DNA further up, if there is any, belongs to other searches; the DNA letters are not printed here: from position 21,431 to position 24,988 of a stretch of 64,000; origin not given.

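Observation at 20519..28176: Class II lanthipeptide gene cluster: LanM + NHLP-leader precursor + C39-ABC exporter + short HlyD partner, with adjacent O-methyltransferase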

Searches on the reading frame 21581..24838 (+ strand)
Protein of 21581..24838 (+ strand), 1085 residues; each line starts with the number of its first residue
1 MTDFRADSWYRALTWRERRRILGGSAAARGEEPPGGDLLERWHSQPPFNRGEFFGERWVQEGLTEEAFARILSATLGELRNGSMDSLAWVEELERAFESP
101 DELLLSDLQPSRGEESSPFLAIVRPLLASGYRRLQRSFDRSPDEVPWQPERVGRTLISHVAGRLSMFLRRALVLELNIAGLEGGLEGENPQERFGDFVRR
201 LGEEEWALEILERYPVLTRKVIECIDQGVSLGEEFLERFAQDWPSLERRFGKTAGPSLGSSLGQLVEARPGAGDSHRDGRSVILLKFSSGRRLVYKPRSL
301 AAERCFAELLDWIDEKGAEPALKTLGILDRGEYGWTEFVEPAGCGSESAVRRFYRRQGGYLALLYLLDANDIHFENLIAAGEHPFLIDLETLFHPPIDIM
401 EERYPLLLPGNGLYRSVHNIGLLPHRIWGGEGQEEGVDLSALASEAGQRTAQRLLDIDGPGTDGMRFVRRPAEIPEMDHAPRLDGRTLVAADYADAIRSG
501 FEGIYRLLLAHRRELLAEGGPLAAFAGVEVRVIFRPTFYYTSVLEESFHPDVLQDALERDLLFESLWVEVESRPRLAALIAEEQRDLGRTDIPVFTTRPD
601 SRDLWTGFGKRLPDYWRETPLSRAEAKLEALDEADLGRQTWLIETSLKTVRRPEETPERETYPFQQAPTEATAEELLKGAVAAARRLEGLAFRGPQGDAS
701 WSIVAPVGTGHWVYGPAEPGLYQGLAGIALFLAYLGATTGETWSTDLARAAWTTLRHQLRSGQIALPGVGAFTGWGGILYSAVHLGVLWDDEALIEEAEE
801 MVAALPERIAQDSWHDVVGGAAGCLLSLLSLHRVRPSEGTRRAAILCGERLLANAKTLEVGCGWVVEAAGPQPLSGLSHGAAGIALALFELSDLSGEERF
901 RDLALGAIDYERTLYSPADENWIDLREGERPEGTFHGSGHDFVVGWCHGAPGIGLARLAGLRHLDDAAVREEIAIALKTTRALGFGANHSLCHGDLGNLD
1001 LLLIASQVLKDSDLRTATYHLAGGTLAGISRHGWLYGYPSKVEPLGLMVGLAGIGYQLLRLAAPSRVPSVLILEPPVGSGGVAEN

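Call 8: search_protein_families(library=pfam, proteins=[window:21581-24838:+], max_evalue=0.01)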
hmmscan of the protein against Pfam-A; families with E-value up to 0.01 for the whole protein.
window:21581-24838:+ (1085 aa): 2 families
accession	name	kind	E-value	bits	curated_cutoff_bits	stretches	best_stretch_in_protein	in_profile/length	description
PF13575.12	DUF4135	-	8.9e-125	417.2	29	1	214-597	1-377/378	Domain of unknown function (DUF4135)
PF05147.19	LANC_like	-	3.6e-65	220.3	23.2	1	716-1072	2-350/350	Lanthionine synthetase C-like protein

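Call 9: search_protein_families(library=ncbifam, proteins=[window:21581-24838:+], max_evalue=0.01)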
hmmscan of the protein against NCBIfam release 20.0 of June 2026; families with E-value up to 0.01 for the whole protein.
window:21581-24838:+ (1085 aa): 3 families
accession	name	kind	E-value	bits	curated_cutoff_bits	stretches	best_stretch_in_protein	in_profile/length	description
TIGR03897.1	lanti_2_LanM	subfamily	6e-281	934.4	304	1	122-1064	2-932/932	type 2 lanthipeptide synthetase LanM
NF038150.1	lanthi_synth_IV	equivalog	1.9e-24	86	650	1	721-1064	509-846/851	class IV lanthionine synthetase LanL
NF038151.1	lanthi_synth_III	equivalog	3.9e-17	61.9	575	1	769-1011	564-782/833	class III lanthionine synthetase LanKC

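Call 11: search_solved_structures(query=window:21581-24838:+, show_alignments=1)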
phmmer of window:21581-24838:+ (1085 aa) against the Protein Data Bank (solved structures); distinct sequences matched with E-value up to 0.001: 6.
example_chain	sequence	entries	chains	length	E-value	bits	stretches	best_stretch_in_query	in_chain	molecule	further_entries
6st5_A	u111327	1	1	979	1e-126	427.6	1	162-1078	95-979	LicM2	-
5dzt_A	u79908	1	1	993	8.6e-47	162.9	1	166-735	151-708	CylM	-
8d0v_A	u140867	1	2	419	0.00024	22.4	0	876-1066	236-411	Glutathione S-transferase LANCL1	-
3t33_A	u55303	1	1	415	0.00032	21.9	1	876-1066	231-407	G protein coupled receptor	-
3e6u_A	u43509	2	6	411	0.00034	21.9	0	876-1066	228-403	LanC-like protein 1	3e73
8czk_A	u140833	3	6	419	0.00036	21.8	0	876-1066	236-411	Glutathione S-transferase LANCL1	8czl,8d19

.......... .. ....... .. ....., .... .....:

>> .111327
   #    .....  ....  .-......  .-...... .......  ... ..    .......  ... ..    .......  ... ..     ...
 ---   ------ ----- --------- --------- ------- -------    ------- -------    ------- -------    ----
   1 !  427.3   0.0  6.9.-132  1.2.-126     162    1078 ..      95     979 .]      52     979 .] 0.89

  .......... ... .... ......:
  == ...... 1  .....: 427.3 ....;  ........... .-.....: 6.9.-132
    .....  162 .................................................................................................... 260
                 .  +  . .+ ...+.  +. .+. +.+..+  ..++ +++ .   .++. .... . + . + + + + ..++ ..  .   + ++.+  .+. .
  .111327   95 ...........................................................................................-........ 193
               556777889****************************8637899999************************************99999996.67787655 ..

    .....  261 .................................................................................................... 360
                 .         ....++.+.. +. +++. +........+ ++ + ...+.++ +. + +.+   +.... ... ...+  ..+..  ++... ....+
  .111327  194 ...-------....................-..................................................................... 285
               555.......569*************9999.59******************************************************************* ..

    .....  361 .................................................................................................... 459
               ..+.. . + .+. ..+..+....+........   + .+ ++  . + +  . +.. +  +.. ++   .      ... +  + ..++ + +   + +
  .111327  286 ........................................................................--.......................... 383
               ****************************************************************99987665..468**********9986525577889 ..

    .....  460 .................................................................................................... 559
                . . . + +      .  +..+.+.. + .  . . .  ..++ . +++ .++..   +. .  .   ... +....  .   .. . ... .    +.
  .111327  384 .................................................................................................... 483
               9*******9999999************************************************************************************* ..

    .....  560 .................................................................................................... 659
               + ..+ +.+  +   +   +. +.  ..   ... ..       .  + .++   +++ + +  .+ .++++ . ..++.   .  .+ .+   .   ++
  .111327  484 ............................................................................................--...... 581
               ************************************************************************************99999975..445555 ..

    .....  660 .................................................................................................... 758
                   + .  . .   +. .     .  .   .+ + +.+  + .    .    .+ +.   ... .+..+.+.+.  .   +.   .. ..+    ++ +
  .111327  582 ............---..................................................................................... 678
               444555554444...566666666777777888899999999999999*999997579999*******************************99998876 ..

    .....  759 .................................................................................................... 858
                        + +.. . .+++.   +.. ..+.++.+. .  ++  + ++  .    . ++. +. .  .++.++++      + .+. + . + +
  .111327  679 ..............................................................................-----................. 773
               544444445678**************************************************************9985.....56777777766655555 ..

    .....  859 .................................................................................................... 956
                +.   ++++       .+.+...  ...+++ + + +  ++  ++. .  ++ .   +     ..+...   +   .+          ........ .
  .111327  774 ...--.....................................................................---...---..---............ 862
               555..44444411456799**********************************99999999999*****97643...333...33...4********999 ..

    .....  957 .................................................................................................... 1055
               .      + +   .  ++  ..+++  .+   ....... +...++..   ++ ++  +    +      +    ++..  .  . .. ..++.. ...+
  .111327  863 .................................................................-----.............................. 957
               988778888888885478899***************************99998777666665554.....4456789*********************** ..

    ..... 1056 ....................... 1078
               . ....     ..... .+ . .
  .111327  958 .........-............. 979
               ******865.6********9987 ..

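Call 12: find_encoding_contigs(protein=window:21581-24838:+, flank=10000, max_places=6)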
Protein window:21581-24838:+ (1085 aa): no gene with exactly this product is on record in the collection.

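Call 19: list_cluster_members(proteins=[P0001, window:21581-24838:+, window:20519-21541:+, window:18943-20472:-, window:25314-27542:-, window:27532-28176:-, P0002, P0007])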
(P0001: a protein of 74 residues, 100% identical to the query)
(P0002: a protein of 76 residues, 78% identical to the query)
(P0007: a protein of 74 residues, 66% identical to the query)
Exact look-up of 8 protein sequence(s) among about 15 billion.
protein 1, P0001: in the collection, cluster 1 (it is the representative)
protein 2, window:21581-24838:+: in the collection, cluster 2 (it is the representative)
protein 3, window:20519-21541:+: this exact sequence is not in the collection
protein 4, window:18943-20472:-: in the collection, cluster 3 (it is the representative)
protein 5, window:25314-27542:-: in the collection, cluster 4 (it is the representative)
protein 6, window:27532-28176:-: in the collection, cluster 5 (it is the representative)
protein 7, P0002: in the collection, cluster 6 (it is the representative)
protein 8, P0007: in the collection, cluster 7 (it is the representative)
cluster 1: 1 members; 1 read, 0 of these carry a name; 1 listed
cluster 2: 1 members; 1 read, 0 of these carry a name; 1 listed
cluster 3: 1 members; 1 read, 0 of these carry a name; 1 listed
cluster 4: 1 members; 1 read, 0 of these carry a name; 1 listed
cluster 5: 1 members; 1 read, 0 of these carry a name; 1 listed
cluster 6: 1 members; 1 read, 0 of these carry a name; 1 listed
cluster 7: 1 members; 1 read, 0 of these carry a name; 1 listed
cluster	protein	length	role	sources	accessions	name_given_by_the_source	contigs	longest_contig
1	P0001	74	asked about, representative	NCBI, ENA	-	-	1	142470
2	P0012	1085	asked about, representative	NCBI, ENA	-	-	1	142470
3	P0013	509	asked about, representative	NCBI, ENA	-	-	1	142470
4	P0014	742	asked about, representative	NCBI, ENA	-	-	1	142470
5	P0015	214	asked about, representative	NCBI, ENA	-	-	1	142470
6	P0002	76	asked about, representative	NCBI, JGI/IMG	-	-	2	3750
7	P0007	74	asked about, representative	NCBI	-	-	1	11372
